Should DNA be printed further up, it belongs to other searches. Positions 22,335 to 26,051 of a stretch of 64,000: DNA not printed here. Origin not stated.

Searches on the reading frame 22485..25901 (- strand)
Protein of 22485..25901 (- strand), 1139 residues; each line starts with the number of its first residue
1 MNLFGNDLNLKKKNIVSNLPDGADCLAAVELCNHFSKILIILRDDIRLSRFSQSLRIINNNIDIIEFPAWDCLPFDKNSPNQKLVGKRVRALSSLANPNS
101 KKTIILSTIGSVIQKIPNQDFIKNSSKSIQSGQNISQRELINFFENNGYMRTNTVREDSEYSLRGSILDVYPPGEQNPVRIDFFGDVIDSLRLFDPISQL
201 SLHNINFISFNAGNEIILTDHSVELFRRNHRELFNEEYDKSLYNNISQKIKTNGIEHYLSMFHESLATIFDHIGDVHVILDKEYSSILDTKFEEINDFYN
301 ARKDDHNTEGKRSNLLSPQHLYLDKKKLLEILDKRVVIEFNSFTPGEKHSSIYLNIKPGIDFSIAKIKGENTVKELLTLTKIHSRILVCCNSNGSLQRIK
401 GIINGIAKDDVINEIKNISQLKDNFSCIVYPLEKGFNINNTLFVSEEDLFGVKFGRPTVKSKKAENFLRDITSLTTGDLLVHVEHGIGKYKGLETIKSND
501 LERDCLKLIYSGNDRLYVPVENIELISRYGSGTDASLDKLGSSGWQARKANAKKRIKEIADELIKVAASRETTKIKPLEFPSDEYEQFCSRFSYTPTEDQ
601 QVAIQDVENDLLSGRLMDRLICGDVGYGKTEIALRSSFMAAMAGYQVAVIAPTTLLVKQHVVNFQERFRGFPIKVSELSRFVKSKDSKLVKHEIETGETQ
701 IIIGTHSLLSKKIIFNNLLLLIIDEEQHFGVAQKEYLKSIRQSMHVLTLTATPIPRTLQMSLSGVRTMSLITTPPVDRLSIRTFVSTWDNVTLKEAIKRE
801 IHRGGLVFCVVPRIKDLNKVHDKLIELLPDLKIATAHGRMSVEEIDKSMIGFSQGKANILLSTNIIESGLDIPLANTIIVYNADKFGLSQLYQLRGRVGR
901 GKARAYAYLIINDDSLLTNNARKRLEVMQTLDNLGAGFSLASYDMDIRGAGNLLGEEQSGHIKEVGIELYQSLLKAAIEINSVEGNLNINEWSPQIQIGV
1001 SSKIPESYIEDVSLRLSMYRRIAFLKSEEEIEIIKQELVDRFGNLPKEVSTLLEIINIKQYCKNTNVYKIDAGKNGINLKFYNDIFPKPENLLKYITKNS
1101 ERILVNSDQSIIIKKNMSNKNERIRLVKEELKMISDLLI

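Call 80: search_protein_families(library=pfam, proteins=[window:22485-25901:-], max_evalue=0.00001)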
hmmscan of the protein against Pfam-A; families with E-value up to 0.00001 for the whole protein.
window:22485-25901:- (1139 aa): 6 families
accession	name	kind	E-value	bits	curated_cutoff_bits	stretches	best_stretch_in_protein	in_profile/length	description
PF03461.20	TRCF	-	2.2e-26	92.5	25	1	1000-1090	3-93/95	TRCF domain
PF00270.35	DEAD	-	9.6e-22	77.9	26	1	598-759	2-165/167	DEAD/DEAH box helicase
PF00271.37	Helicase_C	-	6.2e-20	71.9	23.5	1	795-901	8-109/110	Helicase conserved C-terminal domain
PF17757.6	UvrB_inter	-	1.7e-19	70.1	22.9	1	129-209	3-84/91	UvrB interaction domain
PF02559.22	CarD_TRCF_RID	-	1.6e-18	66.9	23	1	474-529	1-56/57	CarD-like/TRCF RID domain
PF04851.21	ResIII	-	3.2e-09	37.3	22.5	1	595-753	3-162/164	Type III restriction enzyme, res subunit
